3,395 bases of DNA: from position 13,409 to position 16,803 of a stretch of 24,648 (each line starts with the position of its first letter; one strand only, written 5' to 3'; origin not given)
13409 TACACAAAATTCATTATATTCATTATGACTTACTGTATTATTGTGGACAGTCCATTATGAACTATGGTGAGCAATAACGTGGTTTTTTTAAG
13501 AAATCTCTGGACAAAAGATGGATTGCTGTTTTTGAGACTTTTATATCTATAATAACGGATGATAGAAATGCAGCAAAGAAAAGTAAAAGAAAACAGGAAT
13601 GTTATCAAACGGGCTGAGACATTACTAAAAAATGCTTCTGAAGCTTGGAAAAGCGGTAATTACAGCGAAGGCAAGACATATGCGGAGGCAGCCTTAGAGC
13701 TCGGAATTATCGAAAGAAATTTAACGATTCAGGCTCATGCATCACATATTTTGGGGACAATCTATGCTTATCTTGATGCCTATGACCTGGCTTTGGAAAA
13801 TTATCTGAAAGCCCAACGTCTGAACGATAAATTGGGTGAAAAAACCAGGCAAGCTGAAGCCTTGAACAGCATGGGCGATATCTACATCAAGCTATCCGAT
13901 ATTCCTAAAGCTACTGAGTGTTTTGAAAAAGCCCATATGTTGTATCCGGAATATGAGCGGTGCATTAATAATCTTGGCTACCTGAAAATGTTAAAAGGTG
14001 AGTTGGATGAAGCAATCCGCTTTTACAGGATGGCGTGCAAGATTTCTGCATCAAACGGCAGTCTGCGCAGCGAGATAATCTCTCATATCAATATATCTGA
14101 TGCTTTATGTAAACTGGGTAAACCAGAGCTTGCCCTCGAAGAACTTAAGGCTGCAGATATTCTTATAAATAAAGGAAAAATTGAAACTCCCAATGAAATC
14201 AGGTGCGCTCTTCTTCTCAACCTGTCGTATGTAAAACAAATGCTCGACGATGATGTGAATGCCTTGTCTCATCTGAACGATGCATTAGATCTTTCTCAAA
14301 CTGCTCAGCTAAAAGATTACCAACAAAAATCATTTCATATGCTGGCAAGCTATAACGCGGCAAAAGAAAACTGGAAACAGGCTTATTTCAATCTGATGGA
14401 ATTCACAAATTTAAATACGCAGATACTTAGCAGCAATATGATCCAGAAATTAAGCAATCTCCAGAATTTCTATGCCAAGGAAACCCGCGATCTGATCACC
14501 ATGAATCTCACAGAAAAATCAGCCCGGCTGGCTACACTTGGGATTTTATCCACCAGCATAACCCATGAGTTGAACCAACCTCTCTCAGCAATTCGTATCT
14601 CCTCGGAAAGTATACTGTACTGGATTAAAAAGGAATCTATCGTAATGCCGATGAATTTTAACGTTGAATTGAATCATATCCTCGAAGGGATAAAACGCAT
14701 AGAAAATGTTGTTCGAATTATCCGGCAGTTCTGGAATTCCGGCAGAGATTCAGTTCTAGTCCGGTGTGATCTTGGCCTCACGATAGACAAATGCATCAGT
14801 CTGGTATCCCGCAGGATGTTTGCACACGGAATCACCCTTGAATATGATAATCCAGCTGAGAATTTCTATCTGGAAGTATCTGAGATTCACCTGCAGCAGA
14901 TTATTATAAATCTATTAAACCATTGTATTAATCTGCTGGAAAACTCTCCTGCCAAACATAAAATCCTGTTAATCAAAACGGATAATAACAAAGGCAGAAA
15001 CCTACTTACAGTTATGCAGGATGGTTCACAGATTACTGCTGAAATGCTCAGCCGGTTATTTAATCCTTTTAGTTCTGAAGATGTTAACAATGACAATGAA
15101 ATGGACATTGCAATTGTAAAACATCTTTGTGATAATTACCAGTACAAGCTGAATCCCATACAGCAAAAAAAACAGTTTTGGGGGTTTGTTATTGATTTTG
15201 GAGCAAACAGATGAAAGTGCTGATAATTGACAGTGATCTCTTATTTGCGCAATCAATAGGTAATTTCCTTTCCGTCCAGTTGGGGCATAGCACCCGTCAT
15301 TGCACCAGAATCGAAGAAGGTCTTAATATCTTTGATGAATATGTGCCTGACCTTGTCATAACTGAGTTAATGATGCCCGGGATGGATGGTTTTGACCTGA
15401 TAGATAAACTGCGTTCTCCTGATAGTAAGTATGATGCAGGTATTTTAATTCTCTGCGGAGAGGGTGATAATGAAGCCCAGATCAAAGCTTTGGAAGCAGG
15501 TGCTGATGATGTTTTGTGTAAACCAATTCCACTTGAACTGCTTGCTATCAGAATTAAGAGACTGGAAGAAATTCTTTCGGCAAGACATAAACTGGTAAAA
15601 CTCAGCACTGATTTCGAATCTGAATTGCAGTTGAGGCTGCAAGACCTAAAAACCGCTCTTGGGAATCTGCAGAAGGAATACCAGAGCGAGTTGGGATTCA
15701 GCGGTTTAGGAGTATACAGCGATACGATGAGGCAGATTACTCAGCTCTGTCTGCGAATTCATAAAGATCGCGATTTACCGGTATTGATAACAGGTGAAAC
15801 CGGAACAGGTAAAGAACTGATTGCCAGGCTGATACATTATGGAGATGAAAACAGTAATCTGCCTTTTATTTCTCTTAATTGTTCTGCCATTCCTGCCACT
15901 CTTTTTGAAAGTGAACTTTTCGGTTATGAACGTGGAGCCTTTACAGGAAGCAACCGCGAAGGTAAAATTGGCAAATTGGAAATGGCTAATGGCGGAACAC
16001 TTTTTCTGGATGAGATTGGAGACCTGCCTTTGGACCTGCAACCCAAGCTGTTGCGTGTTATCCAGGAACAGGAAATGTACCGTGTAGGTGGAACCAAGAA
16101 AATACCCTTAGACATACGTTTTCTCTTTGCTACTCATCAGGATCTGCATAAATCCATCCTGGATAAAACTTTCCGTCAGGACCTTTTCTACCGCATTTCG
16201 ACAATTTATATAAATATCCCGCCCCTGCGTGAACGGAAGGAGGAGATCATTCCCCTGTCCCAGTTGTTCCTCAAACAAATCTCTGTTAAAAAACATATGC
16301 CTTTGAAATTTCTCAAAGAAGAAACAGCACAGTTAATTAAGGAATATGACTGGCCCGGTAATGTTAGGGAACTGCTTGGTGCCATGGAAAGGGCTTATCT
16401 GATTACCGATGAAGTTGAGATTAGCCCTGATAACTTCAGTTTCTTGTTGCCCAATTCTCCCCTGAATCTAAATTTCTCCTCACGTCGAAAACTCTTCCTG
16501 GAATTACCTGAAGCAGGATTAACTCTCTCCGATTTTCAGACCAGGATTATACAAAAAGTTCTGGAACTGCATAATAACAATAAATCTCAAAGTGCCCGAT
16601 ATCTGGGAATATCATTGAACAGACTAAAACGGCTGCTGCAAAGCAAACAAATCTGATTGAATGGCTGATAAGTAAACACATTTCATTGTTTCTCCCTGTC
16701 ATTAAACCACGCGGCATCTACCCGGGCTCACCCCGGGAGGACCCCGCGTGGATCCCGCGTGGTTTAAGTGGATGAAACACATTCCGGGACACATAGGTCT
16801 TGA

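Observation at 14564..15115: Histidine kinase that kept its phospho-His but lost every ATP-binding motif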

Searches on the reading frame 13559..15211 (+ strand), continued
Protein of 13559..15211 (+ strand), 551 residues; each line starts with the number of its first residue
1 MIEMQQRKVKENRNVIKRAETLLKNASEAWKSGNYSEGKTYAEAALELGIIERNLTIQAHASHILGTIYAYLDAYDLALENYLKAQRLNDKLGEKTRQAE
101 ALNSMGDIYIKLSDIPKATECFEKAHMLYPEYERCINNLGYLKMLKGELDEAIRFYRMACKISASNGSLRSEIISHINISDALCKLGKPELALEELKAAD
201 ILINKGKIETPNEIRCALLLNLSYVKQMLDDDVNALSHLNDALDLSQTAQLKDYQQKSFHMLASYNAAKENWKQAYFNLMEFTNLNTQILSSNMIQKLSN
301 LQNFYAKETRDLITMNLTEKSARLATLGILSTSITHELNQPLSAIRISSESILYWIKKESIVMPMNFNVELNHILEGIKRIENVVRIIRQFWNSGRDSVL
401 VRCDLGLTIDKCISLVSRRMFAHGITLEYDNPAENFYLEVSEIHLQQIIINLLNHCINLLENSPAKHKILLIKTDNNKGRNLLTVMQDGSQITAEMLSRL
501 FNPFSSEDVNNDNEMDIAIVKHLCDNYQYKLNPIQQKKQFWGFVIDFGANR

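Call 62: find_encoding_contigs(protein=P0007, flank=3500, max_places=1)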
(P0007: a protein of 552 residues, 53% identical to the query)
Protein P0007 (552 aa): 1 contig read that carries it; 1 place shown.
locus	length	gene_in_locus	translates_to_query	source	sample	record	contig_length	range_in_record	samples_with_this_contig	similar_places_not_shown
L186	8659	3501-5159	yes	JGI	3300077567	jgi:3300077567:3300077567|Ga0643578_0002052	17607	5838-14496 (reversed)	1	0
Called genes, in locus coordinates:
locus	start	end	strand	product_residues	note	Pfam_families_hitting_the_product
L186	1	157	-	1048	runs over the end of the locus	PF13620:CarboxypepD_reg (weak), PF13860:FlgD_ig, PF18962:Por_Secre_tail (weak)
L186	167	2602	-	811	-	PF08450:SGL (faint), PF07494:Reg_prop (faint), PF13860:FlgD_ig, PF18962:Por_Secre_tail (weak)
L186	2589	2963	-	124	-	-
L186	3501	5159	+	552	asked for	PF00515:TPR_1 (faint), PF07719:TPR_2 (faint), PF13181:TPR_8 (faint), PF13176:TPR_7 (faint), PF13424:TPR_12, PF00512:HisKA (weak), PF02518:HATPase_c (weak)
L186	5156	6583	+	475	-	PF00072:Response_reg, PF00158:Sigma54_activat, PF14532:Sigma54_activ_2, PF07728:AAA_5 (weak), PF25601:AAA_lid_14, PF02954:HTH_8 (faint)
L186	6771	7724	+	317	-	-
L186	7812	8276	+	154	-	-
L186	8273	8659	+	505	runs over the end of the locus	PF13448:DUF4114, PF16130:DUF4842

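Call 63: find_encoding_contigs(protein=P0006, flank=3500, max_places=1)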
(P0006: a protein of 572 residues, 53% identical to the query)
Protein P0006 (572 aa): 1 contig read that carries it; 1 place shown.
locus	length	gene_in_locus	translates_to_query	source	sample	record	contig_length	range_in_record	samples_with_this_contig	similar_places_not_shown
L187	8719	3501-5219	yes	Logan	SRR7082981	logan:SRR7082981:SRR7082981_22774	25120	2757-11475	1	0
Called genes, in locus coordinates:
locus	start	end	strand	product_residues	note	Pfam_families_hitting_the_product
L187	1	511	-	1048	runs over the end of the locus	PF13620:CarboxypepD_reg, PF13715:CarbopepD_reg_2 (weak), PF13860:FlgD_ig, PF18962:Por_Secre_tail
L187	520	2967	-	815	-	PF07494:Reg_prop (faint), PF08450:SGL (faint), PF13860:FlgD_ig, PF18962:Por_Secre_tail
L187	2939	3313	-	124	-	-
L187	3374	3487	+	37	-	-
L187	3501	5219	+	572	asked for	PF00515:TPR_1 (faint), PF07719:TPR_2 (faint), PF13181:TPR_8 (faint), PF13374:TPR_10 (faint), PF13432:TPR_16 (faint), PF13424:TPR_12, PF17874:TPR_MalT (weak), PF00512:HisKA (weak), +2 more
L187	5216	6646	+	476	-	PF00072:Response_reg, PF00158:Sigma54_activat, PF14532:Sigma54_activ_2, PF07728:AAA_5 (weak), PF25601:AAA_lid_14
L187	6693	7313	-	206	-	PF03934:T2SSK (faint), PF14716:HHH_8 (faint), PF20582:UPF0758_N (faint), PF12826:HHH_2 (faint), PF12836:HHH_3, PF00633:HHH (weak), PF12836:HHH_3, PF00633:HHH, +4 more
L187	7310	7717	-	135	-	PF03061:4HBT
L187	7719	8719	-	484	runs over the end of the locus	PF00578:AhpC-TSA, PF08534:Redoxin, PF00085:Thioredoxin, PF13098:Thioredoxin_2 (weak), PF13905:Thioredoxin_8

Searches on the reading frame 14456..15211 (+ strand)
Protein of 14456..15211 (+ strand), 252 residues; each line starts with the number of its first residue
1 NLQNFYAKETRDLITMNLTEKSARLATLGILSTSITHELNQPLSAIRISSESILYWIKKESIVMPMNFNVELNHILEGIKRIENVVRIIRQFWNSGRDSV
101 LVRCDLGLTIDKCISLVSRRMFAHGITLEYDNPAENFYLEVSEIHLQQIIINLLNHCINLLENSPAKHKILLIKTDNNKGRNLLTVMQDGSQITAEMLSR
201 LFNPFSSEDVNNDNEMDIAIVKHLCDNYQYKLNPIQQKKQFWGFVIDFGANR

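Call 8: search_solved_structures(query=window:14456-15211:+, max_evalue=0.01, show_alignments=4)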
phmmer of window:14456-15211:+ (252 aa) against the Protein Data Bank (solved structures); distinct sequences matched with E-value up to 0.01: 10.
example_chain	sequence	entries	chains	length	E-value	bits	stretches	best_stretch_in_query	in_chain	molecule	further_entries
6azr_A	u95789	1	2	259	3.3e-06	30.3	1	33-210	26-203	Sensor histidine kinase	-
5uht_A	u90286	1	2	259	3.5e-06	30.2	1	33-210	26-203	Sensor histidine kinase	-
3dge_A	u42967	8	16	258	3.5e-06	30.2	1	33-210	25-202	Sensor protein | Histidine kinase | Sensor histidine kinase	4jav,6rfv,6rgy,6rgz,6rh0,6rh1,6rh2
2c2a_A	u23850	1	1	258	3.5e-06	30.2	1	33-210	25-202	SENSOR HISTIDINE KINASE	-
3a0r_A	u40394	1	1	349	4.5e-06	29.9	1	21-209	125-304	Sensor protein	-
4gcz_A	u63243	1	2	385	2.9e-05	27.2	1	23-207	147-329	Blue-light photoreceptor, Sensor protein fixL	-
8a3u_A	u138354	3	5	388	2.9e-05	27.2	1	23-207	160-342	Putative Sensory box protein,Sensor protein FixL | Putative Sensory box protein,Putative Sensory box protein,Sensor protein FixL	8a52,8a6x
8a7f_A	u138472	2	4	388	3e-05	27.2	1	23-207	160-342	Putative Sensory box protein,Sensor protein FixL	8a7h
9jfj_A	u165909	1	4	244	4.2e-05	26.7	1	12-229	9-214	Sensor histidine kinase ZraS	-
8vc9_A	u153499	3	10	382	0.00096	22.2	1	20-205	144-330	Leptospira virulence regulator B (LvrB) | histidine kinase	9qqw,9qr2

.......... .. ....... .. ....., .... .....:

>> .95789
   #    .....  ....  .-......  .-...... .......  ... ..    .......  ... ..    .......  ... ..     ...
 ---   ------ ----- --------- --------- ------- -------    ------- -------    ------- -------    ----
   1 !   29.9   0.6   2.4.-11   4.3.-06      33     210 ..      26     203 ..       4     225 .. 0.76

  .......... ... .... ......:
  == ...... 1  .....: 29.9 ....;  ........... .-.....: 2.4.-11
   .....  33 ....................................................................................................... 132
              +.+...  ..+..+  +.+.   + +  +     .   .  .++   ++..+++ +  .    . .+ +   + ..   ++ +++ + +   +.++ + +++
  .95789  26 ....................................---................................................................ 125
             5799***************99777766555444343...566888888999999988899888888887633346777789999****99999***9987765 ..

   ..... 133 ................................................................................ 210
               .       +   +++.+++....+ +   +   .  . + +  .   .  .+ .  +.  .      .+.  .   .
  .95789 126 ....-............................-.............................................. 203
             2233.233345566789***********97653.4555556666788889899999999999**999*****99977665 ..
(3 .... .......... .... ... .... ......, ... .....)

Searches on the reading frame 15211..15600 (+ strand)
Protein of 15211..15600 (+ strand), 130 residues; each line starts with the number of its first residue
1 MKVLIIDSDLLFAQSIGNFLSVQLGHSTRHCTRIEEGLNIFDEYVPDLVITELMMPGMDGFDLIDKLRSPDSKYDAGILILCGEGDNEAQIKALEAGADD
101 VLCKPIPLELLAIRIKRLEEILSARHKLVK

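Call 9: search_solved_structures(query=window:15211-15600:+, max_evalue=0.001, show_alignments=3)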
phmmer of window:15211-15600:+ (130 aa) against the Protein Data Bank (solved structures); distinct sequences matched with E-value up to 0.001: 212 (the best 60 are shown).
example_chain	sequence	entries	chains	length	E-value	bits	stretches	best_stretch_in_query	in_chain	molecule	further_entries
9g86_A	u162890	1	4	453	3.9e-17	65.7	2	44-119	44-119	Response regulator PleD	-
9g85_A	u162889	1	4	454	3.9e-17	65.7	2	44-119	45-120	Response regulator PleD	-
2wb4_A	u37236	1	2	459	4.1e-17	65.7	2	44-119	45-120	DIGUANYLATE CYCLASE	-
1w25_A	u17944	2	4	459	4.1e-17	65.7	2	44-119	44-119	STALKED-CELL DIFFERENTIATION CONTROLLING PROTEIN | RESPONSE REGULATOR PLED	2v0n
9xzo_A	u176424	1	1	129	3.3e-14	56.3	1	2-118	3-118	De novo protein M1X0B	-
3t6k_A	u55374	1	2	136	8.2e-14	55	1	3-118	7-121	Response regulator receiver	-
9dvt_R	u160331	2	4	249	8.5e-13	51.7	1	2-118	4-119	DNA-binding dual master transcriptional regulator RpaA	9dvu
2jb9_A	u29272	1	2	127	3.6e-12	49.7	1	3-119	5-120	PHOSPHATE REGULON TRANSCRIPTIONAL REGULATORY PROTEIN PHOB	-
1b00_A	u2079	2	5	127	1.1e-11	48.2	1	3-119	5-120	PHOSPHATE REGULON TRANSCRIPTIONAL REGULATORY PROTEIN PHOB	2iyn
2jba_A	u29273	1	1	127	1.1e-11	48.2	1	3-119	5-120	PHOSPHATE REGULON TRANSCRIPTIONAL REGULATORY PROTEIN PHOB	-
1zes_A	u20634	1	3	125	1.2e-11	48.1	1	3-118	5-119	Phosphate regulon transcriptional regulatory protein phoB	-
3eq2_A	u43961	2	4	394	2.5e-11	47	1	3-113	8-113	Probable two-component response regulator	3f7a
2jba_B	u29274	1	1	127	2.8e-11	46.8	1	3-119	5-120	PHOSPHATE REGULON TRANSCRIPTIONAL REGULATORY PROTEIN PHOB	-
3gt7_A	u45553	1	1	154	3.1e-11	46.7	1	3-119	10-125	Sensor protein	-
3dge_C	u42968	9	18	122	7.4e-11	45.5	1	2-110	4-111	Response regulator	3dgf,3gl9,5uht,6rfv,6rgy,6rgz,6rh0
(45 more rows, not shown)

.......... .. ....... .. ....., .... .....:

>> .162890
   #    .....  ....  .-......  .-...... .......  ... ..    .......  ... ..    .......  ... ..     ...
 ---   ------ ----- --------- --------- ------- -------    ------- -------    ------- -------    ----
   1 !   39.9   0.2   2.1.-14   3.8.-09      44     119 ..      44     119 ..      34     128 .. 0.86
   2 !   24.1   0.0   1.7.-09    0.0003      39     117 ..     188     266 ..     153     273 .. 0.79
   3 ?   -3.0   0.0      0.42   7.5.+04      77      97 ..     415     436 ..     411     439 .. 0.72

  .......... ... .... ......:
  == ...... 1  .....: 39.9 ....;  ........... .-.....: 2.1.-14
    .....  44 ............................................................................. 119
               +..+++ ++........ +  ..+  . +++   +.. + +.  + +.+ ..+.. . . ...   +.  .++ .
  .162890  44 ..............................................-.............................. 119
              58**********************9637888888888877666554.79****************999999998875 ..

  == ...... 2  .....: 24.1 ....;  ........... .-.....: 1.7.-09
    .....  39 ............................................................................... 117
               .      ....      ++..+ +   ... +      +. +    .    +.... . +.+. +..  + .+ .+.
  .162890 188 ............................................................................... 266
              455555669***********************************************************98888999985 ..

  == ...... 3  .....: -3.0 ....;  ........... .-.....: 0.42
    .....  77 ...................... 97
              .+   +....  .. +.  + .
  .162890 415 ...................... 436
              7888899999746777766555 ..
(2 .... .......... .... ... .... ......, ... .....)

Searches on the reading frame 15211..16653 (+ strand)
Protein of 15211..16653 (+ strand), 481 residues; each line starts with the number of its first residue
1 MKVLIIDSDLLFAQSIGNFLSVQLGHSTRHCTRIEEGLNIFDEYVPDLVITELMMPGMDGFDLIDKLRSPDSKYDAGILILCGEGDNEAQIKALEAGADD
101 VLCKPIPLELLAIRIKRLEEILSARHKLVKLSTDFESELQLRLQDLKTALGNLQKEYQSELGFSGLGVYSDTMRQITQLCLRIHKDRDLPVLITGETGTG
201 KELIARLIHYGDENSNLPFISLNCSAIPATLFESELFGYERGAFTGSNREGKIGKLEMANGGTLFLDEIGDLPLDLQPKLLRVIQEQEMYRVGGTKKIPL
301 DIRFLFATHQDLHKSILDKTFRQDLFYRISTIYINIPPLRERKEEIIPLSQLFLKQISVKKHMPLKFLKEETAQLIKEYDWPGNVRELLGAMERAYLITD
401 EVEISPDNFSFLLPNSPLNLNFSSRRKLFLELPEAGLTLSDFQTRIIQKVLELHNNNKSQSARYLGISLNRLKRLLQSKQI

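Call 3: search_protein_families(library=pfam, proteins=[window:15211-16653:+], max_evalue=1)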
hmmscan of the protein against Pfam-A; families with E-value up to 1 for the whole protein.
window:15211-16653:+ (481 aa): 11 families
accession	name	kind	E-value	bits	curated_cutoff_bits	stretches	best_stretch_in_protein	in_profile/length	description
PF00158.32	Sigma54_activat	-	5.9e-63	212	20.2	1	170-334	5-167/168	Sigma-54 interaction domain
PF00072.30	Response_reg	-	1.6e-19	70.5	30.2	1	3-115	1-110/111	Response regulator receiver domain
PF14532.12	Sigma54_activ_2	-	6.1e-19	69.1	25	1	185-339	18-138/138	Sigma-54 interaction domain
PF25601.1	AAA_lid_14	-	7e-17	61.5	27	1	340-411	1-72/87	AAA+ ATPase lid domain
PF02954.25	HTH_8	-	6.7e-07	29.4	22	1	439-473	2-36/42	Bacterial regulatory protein, Fis family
PF07728.20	AAA_5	-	6.3e-06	26.7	22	1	190-309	1-122/139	AAA domain (dynein-related subfamily)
PF01078.27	Mg_chelatase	-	0.026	14.4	20.3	0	243-278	89-124/207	Magnesium chelatase, subunit ChlI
PF12775.13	AAA_7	-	0.028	14.4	25.8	1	177-226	22-71/181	P-loop containing dynein motor region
PF13191.12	AAA_16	-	0.12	13.3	32.6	1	173-227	9-63/167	AAA ATPase domain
PF13401.12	AAA_22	-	0.14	12.9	27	0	188-224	5-41/130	AAA domain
PF00004.35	AAA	-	0.17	12.7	21.2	1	191-272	1-69/131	ATPase family associated with various cellular activities (AAA)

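Call 4: search_protein_families(library=ncbifam, proteins=[window:15211-16653:+], max_evalue=1)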
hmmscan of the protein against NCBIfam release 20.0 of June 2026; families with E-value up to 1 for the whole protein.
window:15211-16653:+ (481 aa): 112 families (the best 25 are shown)
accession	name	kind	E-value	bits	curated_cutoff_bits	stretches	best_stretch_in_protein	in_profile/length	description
NF041552.1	TF_PrdR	equivalog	1.7e-95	320.5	795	1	138-468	239-565/577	sigma-54 dependent transcriptional regulator PrdR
TIGR01818.1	ntrC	equivalog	1.5e-91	307.5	558.6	1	4-407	2-375/463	nitrogen regulation protein NR(I)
TIGR02915.1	PEP_resp_reg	equivalog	3e-91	306.5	502.6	1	38-480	33-443/445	PEP-CTERM-box response regulator transcription factor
NF008469.0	PRK11361.1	equivalog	6.1e-90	302.1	714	2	141-478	120-453/461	acetoacetate metabolism transcriptional regulator AtoC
NF049963.1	RespRegFlgRCampy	domain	2.2e-87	293.7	750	1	3-409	3-377/429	fla regulon two-component system response regulator FlgR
NF003451.0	PRK05022.1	equivalog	2.3e-82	277.4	476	1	166-477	192-506/512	nitric oxide reductase transcriptional regulator NorR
NF011953.0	PRK15424.1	equivalog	2.4e-82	277.3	703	1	167-479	222-534/538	propionate catabolism operon regulatory protein PrpR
TIGR01817.1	nifA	equivalog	8.7e-82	275.6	528.85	1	154-411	186-440/534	nif-specific transcriptional activator NifA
TIGR02329.1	propionate_PrpR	equivalog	1e-81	275.2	499.2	1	170-477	218-525/526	propionate catabolism operon regulatory protein PrpR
NF038308.1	RNA_repair_RtcR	equivalog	2.2e-77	261.1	650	1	149-473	163-505/530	RNA repair transcriptional activator RtcR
NF050807.1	TransRegFlbDCaul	equivalog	2.4e-77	260.7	750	1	171-477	125-436/454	sigma-54-dependent transcriptional regulator FlbD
NF008176.1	PRK10923.1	equivalog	1.1e-73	248.5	620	1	15-389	14-361/469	nitrogen regulation protein NR(I)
NF041946.1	LuxO_transreg_Vib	equivalog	1.5e-72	244.9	800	1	34-407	29-374/463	quorum-sensing sigma-54 dependent transcriptional regulator LuxO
NF051870.1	NAssimRespRegNtrX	equivalog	2e-72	244.5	600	1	2-477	3-448/452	nitrogen assimilation response regulator NtrX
NF007689.0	PRK10365.1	equivalog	3.4e-71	240.3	760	2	186-471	160-434/441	sigma-54-dependent response regulator transcription factor ZraR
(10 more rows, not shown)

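Call 57: find_homologous_proteins(query=window:15211-16653:+, region=1-135, max_evalue=1e-10)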
Query window:15211-16653:+, residues 1-135 (135 aa): 289 proteins with E <= 1e-10 among 1698 candidates; the best 120 are listed.
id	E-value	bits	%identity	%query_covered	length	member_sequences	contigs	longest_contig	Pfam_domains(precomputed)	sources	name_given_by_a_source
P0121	3.3e-80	284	100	100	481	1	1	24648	PF00158.33,PF25601.2,PF02954.26,PF14532.13,PF07728.21,PF00072.31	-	-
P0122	2.0e-26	110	33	61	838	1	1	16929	PF02518.32,PF00512.32,PF23198.2,PF00072.31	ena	-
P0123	2.6e-26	110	35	53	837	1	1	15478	PF02518.32,PF00512.32,PF23198.2,PF00072.31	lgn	-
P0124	1.9e-25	107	31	87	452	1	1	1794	PF22335.2,PF00990.27,PF00072.31,PF17853.7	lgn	-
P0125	2.0e-25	107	30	96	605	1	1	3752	PF20274.5,PF23198.2,PF00990.27,PF00072.31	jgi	jgi:two-component system, cell cycle response regulator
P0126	3.6e-25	106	35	53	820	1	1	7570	PF02518.32,PF00512.32,PF23198.2,PF00072.31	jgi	jgi:CheY-like chemotaxis protein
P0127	7.8e-24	102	29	84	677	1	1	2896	PF02518.32,PF00512.32,PF23198.2,PF00072.31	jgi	jgi:two-component system, NtrC family, sensor kinase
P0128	1.2e-23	101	30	74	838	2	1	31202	PF02518.32,PF00512.32,PF23198.2,PF00072.31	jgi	-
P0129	1.3e-23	101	37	84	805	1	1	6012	PF13426.14,PF13188.14,PF13185.13,PF01590.33,PF08448.17,PF02518.32,PF13492.13,PF00512.32,PF00989.32,PF00072.31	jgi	jgi:PAS domain S-box-containing protein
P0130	1.6e-23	101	31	77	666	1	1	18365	PF02518.32,PF00512.32,PF00072.31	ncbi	ncbi:MAG: response regulator [bacterium]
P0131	4.4e-20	90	29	97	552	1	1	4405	PF23198.2,PF00990.27,PF00072.31,PF01627.29,PF20161.6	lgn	-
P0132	9.4e-20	89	37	61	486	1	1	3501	PF00990.27,PF00072.31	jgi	jgi:two-component system cell cycle response regulator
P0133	2.0e-19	88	32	95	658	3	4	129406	PF08668.19,PF13487.13,PF01966.29,PF00072.31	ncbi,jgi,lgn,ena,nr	ncbi:MAG TPA: response regulator [Thermoanaerobaculia bacterium]|nr:response regulator [Thermoanaero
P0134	3.5e-19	87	29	95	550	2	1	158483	PF02518.32,PF00512.32,PF23198.2,PF00072.31,PF14501.13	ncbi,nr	ncbi:MAG: response regulator [SAR324 cluster bacterium]|nr:response regulator [SAR324 cluster bacter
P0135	5.3e-19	86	34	63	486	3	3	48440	PF00990.27,PF00072.31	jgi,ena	jgi:two-component system cell cycle response regulator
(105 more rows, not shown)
